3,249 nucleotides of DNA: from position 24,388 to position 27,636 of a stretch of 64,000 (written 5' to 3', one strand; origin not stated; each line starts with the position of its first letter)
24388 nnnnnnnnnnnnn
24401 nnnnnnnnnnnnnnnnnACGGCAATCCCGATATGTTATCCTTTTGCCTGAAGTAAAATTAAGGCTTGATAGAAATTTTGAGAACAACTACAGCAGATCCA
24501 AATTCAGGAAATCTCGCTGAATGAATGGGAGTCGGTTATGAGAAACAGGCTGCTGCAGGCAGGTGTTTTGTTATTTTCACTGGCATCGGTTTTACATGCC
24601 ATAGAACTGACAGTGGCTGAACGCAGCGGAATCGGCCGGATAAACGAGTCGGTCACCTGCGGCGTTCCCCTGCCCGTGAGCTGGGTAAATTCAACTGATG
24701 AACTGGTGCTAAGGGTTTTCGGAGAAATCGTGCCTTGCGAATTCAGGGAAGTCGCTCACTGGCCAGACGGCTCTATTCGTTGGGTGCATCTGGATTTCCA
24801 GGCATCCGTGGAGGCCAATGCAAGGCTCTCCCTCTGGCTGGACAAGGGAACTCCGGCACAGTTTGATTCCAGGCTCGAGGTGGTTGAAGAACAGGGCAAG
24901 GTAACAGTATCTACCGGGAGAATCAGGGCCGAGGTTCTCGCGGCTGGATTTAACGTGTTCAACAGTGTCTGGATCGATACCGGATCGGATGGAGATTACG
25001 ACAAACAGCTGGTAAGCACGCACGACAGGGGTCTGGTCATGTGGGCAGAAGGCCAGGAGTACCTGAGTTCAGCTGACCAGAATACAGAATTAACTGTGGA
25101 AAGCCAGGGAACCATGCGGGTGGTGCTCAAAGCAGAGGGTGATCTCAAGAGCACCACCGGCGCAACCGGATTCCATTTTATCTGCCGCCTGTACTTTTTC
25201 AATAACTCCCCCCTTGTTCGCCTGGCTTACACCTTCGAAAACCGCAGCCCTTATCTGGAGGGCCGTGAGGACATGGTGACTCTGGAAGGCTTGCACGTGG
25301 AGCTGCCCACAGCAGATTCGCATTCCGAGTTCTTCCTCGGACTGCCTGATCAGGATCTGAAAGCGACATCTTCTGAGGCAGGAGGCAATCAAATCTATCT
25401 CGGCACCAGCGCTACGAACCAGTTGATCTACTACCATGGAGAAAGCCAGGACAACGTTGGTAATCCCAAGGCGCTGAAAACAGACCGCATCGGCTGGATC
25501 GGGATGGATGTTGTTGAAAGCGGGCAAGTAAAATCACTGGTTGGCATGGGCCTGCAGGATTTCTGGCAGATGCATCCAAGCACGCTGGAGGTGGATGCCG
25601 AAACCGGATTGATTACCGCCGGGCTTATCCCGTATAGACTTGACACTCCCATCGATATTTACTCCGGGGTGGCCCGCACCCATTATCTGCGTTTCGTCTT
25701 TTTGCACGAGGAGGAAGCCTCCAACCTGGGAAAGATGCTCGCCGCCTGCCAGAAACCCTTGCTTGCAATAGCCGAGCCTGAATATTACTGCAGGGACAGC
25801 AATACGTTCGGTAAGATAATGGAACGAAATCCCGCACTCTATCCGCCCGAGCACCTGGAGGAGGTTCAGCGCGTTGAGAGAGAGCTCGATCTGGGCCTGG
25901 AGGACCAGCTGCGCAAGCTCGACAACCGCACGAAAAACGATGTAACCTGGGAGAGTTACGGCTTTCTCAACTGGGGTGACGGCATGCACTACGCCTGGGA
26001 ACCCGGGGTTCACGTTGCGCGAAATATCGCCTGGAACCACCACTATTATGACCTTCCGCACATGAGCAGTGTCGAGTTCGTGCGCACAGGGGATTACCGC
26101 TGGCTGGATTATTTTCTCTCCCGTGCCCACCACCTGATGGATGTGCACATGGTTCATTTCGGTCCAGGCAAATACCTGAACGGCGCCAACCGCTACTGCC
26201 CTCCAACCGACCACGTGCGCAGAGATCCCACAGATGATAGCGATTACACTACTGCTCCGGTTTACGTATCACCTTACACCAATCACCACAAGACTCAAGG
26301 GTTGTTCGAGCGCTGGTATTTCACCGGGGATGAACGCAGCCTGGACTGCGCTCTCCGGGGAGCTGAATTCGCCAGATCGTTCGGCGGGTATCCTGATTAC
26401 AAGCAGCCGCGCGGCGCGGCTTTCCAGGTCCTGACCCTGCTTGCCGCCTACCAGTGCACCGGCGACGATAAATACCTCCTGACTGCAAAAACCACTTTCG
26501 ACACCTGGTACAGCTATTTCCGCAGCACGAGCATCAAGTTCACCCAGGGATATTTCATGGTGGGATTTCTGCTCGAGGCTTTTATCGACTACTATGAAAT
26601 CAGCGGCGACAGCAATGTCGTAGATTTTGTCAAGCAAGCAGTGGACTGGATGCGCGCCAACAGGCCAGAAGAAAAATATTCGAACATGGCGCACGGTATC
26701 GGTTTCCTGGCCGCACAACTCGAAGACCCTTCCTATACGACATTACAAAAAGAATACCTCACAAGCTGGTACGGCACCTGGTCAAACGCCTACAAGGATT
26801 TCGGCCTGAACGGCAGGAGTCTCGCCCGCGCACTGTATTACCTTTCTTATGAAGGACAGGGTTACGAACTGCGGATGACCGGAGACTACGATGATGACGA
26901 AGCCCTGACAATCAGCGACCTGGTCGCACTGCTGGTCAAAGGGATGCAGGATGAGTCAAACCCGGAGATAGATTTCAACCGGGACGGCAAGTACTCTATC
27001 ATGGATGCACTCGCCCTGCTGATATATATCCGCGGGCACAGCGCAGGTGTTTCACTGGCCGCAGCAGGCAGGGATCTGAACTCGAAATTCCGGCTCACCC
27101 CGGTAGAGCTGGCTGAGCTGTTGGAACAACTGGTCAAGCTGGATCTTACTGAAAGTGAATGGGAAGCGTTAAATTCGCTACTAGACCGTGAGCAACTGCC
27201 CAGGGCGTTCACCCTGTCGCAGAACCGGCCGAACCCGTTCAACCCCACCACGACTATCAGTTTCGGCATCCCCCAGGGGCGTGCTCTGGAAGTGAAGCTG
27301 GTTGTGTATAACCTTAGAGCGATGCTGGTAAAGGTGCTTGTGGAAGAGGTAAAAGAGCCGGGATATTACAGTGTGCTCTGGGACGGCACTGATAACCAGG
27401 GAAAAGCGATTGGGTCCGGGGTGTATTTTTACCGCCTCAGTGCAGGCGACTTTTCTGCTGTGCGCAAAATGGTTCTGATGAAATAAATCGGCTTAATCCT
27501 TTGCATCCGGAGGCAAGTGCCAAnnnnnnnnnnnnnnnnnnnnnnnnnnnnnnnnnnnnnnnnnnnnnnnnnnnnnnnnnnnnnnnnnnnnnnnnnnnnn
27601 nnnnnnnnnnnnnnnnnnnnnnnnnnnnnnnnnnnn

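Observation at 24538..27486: Paralog 3 combines a dockerin-like module with a T9SS C-terminal sorting domain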

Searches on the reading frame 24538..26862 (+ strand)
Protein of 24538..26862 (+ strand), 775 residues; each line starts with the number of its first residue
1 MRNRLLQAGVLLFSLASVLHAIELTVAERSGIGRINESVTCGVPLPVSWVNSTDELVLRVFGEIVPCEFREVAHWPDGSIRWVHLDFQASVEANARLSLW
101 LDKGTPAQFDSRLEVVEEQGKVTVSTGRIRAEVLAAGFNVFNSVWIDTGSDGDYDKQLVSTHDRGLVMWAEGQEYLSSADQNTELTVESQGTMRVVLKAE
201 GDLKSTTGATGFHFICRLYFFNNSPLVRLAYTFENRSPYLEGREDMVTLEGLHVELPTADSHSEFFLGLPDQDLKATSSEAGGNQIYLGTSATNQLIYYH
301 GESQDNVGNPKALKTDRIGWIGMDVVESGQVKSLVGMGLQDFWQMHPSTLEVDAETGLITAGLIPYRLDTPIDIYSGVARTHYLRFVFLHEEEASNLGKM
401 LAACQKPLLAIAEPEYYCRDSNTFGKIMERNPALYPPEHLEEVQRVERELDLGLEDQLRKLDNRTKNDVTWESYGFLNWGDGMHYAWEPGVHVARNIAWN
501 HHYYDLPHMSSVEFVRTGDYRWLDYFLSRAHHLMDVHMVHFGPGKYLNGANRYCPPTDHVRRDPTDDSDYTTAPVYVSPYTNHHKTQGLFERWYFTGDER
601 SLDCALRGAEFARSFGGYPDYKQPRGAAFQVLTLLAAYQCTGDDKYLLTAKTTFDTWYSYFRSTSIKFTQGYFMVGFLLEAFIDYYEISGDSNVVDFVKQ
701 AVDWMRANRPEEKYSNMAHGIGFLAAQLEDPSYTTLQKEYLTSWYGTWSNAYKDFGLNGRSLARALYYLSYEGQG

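Call 57: search_solved_structures(query=window:24538-26862:+, max_evalue=1)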
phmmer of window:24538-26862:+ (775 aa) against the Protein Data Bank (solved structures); distinct sequences matched with E-value up to 1: 5.
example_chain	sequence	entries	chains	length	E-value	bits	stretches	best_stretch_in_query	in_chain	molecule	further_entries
6ex6_B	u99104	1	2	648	0.0023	19.5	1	580-657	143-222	Six-hairpin glycosidase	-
4v1r_A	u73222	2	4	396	0.041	15.3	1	621-695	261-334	ALPHA-1,6-MANNANASE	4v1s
3wre_A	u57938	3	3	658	0.14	13.5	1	630-742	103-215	Non-reducing end beta-L-arabinofuranosidase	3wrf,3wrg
3wkw_A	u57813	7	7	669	0.14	13.5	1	630-742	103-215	Non-reducing end beta-L-arabinofuranosidase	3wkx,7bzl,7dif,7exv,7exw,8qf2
7exu_A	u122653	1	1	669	0.14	13.5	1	630-742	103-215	Non-reducing end beta-L-arabinofuranosidase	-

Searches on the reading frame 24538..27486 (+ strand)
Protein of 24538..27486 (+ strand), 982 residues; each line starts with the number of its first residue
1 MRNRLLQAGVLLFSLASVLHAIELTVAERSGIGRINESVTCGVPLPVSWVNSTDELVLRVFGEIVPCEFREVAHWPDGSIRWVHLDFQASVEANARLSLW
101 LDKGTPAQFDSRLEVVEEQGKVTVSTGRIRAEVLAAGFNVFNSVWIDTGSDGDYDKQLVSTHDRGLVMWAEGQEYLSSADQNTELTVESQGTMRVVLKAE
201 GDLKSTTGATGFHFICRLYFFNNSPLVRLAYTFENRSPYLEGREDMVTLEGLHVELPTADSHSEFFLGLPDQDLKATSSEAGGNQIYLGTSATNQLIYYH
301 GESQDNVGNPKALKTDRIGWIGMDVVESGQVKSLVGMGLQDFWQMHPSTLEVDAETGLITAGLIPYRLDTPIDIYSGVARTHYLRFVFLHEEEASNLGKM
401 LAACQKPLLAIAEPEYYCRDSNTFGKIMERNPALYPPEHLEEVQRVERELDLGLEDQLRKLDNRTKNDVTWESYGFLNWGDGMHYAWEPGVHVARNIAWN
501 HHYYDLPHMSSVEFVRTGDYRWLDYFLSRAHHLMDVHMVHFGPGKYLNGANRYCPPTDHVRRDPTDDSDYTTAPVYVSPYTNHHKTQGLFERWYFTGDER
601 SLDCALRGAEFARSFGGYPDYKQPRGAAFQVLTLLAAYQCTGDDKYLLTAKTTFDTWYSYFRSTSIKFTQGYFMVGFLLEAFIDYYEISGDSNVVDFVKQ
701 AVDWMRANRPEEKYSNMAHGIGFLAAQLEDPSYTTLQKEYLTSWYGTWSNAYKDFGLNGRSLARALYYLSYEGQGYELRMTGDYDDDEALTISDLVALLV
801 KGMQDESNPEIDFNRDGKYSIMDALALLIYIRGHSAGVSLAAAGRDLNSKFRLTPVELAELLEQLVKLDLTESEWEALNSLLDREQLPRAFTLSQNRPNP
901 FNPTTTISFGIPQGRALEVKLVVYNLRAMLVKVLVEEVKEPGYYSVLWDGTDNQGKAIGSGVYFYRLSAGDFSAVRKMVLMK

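Call 3: search_protein_families(library=pfam, proteins=[window:24538-27486:+], max_evalue=1)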
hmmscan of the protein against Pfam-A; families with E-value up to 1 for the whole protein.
window:24538-27486:+ (982 aa): 9 families
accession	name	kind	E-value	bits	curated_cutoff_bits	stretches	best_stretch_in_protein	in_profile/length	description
PF21345.3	PcRGLX_2nd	-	3.3e-14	53.1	23.5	2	114-257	2-143/360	PcRGLX-like protein central beta sandwich domain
PF19501.5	PcRGLX_1st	-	9.4e-08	32.2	22.1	1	36-95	16-76/83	PcRGLX-like N-terminal RIFT barrel domain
PF07944.18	Beta-AFase-like_GH127_cat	-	3e-07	30.2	24.9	2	578-652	123-202/376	Beta-L-arabinofuranosidase, GH127 catalytic domain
PF13860.13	FlgD_ig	-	1e-05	25.8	27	1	907-969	12-75/79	FlgD Ig-like domain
PF07470.19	Glyco_hydro_88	-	0.0071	15.8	26.6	1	633-714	37-115/352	Glycosyl Hydrolase Family 88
PF13585.12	CHU_C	-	0.028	15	27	1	942-969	45-72/86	CHU_C Type IX secretion signal domain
PF25111.1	AtTam9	-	0.029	15.1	27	0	427-456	41-70/78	AtTam9 family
PF20009.4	GEVED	-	0.037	15.3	24.4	0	143-195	3-51/78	GEVED domain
PF00404.24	Dockerin_1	-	0.16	12.7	22.9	1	782-828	2-53/57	Dockerin type I domain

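Call 4: search_protein_families(library=ncbifam, proteins=[window:24538-27486:+], max_evalue=1)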
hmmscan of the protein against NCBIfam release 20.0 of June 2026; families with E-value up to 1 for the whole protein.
window:24538-27486:+ (982 aa): 7 families
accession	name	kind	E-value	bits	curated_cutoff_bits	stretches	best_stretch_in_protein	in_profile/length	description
NF033707.1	T9SS_sortase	equivalog_domain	3.9e-08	31.4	420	1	895-968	1000-1076/1095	type IX secretion system sortase PorU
TIGR04183.1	Por_Secre_tail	domain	0.00081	19.3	23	1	898-979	3-70/72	T9SS type A sorting domain-containing protein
NF053608.1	Lsa66_OmpA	equivalog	0.0031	16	700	1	945-972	204-231/581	fibronectin-binding adhesin Lsa66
NF005176.1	PRK06655.1-1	equivalog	0.004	17.1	230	1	913-969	94-149/197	flagellar hook assembly protein FlgD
NF009276.0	PRK12633.1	equivalog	0.034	13.9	383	1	909-974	120-186/234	flagellar basal body rod modification protein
NF009453.0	PRK12813.1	equivalog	0.04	13.5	264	1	912-968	119-172/223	flagellar basal body rod modification protein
NF009452.0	PRK12812.1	equivalog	0.16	11.2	258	1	919-964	154-201/289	flagellar basal body rod modification protein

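Call 10: find_encoding_contigs(protein=window:24538-27486:+, flank=10000, max_places=4)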
Protein window:24538-27486:+ (982 aa): 4 contigs read that carry it; 4 places shown.
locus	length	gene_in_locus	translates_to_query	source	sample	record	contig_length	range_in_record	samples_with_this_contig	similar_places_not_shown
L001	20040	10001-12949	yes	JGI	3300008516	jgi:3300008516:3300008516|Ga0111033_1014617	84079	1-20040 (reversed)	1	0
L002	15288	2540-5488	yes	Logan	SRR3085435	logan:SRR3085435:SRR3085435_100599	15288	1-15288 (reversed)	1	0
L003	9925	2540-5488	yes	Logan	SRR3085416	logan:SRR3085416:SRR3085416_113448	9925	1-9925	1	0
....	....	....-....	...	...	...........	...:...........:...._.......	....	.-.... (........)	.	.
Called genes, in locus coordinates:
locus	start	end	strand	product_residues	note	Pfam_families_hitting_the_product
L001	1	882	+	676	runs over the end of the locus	PF00404:Dockerin_1 (faint)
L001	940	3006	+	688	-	PF13517:FG-GAP_3 (faint), PF21348:RGL11_C (faint)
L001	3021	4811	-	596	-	PF00474:SSF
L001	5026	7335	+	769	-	PF19501:PcRGLX_1st, PF21345:PcRGLX_2nd, PF07944:Beta-AFase-like_GH127_cat (weak)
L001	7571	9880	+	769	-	PF19501:PcRGLX_1st (weak), PF21345:PcRGLX_2nd, PF07944:Beta-AFase-like_GH127_cat (faint)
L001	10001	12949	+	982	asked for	PF19501:PcRGLX_1st (weak), PF21345:PcRGLX_2nd, PF07944:Beta-AFase-like_GH127_cat (faint), PF13860:FlgD_ig (faint)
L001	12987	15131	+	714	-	PF07940:Hepar_II_III_C (weak)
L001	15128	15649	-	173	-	PF00293:NUDIX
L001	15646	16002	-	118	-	-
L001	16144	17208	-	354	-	-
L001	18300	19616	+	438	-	PF00919:UPF0004, PF04055:Radical_SAM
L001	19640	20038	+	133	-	?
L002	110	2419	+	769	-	PF19501:PcRGLX_1st (weak), PF21345:PcRGLX_2nd, PF07944:Beta-AFase-like_GH127_cat (faint)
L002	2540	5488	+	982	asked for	PF19501:PcRGLX_1st (weak), PF21345:PcRGLX_2nd, PF07944:Beta-AFase-like_GH127_cat (faint), PF13860:FlgD_ig (faint)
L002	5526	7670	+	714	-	PF07940:Hepar_II_III_C (weak)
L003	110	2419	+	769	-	PF19501:PcRGLX_1st (weak), PF21345:PcRGLX_2nd, PF07944:Beta-AFase-like_GH127_cat (faint)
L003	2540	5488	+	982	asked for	PF19501:PcRGLX_1st (weak), PF21345:PcRGLX_2nd, PF07944:Beta-AFase-like_GH127_cat (faint), PF13860:FlgD_ig (faint)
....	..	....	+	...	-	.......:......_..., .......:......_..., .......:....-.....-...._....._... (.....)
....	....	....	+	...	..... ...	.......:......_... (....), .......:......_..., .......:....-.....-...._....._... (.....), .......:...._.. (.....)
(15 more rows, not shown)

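Call 14: list_cluster_members(proteins=[window:24538-27486:+, window:39452-41314:+, window:52910-54085:+, window:27524-29668:+, window:13374-15419:+, window:49202-50365:+])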
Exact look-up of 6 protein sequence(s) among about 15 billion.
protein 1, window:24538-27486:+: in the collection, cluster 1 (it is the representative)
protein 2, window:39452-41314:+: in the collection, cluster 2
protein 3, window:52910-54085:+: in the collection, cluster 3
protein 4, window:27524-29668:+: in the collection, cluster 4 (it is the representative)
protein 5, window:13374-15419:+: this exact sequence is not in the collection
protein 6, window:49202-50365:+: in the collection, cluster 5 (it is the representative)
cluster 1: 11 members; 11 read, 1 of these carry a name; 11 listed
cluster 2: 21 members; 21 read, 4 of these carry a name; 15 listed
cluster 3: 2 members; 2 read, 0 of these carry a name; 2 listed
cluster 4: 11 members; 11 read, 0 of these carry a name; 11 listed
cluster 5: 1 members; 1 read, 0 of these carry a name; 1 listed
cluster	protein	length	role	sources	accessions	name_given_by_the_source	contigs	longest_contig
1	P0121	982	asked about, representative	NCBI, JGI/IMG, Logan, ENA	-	-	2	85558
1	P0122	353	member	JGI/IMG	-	hypothetical protein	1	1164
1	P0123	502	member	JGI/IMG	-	-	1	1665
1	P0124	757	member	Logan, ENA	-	-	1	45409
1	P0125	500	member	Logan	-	-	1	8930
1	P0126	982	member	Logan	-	-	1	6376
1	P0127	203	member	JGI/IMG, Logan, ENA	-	-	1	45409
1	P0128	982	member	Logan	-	-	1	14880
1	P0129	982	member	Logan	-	-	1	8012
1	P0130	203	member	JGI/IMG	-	-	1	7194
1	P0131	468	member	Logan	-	-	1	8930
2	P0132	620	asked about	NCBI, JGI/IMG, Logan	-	-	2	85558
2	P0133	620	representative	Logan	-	-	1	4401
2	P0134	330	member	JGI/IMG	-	DNA mismatch repair protein MutL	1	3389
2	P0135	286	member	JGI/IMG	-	DNA mismatch repair protein MutL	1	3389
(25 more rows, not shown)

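Call 15: find_related_loci(query=window:24538-27486:+, collection=genome_contigs, flank=10000)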
Query window:24538-27486:+ (982 aa) in genome_contigs; peptide patterns used: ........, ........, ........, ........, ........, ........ (x = any residue, [..] = any of these).
111 stretches matched a pattern; 64 encode a relative of the query (tblastn E <= 1e-3); 64 distinct loci.
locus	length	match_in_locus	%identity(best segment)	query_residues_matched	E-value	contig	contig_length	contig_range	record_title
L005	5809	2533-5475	88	1-982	0e+0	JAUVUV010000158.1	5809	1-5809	MAG: Candidatus Glassbacteria bacterium isolate CSMAG_1147 CSMAG_1147_k127_5103126_length_5809_cov_27.5444, whole genome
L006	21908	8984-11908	63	1-982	0e+0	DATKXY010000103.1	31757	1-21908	MAG TPA_asm: archaeon isolate SMAG_U14205 k141_1502730, whole genome shotgun sequence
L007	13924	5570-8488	61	10-982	0e+0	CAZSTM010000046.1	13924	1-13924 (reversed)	MAG TPA_asm: uncultured Gemmatimonadales bacterium isolate SRP214966_co2_433 genome assembly, contig: NODE_7102_length_1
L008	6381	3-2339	63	205-982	0e+0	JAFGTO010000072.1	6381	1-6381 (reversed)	MAG: Candidatus Glassbacteria bacterium isolate Zod_Metabat.976 k87_1100435, whole genome shotgun sequence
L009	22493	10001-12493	54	4-823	0e+0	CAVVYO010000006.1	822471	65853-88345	MAG: Candidatus Glassbacteria bacterium isolate MFD03899.bin.2.138 genome assembly, contig: contig_24395, whole genome s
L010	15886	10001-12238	55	22-775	0e+0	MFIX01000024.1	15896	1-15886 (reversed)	MAG: Candidatus Glassbacteria bacterium RIFCSPLOWO2_12_FULL_58_11 rifcsplowo2_12_scaffold_13061, whole genome shotgun se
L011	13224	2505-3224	40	753-982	2e-42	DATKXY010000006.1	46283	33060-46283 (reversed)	MAG TPA_asm: archaeon isolate SMAG_U14205 k141_3790108, whole genome shotgun sequence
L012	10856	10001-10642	39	777-982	2e-35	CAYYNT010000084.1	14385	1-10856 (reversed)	MAG TPA_asm: uncultured Gemmatimonadales bacterium isolate binchicken_co20_206 genome assembly, contig: NODE_7882_length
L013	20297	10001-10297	46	882-982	1e-25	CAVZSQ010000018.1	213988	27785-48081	MAG: Calditrichia bacterium isolate MFD00709.bin.1.19 genome assembly, contig: contig_54996, whole genome shotgun sequen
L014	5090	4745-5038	52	883-982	1e-24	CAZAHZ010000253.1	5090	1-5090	MAG TPA_asm: uncultured Candidatus Cloacimonadota bacterium isolate SRP178699_co2_176 genome assembly, contig: NODE_2050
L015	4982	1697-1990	50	883-982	3e-24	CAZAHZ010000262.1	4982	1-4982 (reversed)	MAG TPA_asm: uncultured Candidatus Cloacimonadota bacterium isolate SRP178699_co2_176 genome assembly, contig: NODE_2128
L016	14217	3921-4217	50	882-982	8e-24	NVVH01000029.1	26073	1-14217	MAG: Candidatus Neomarinimicrobiota bacterium isolate NORP68 Contig_sourceCTD_783, whole genome shotgun sequence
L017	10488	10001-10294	50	887-982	3e-23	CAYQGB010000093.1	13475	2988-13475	MAG TPA_asm: uncultured Calditrichaceae bacterium isolate SRP162660_co2_186 genome assembly, contig: NODE_2051_length_13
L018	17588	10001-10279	54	888-982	1e-22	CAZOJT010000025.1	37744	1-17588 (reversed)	MAG TPA_asm: uncultured Ignavibacteria bacterium isolate binchicken_co89_550 genome assembly, contig: NODE_1486_length_3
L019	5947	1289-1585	51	884-980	8e-22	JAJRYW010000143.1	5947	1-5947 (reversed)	MAG: Calditrichota bacterium isolate Dive96_bin3.89 k141_1373416, whole genome shotgun sequence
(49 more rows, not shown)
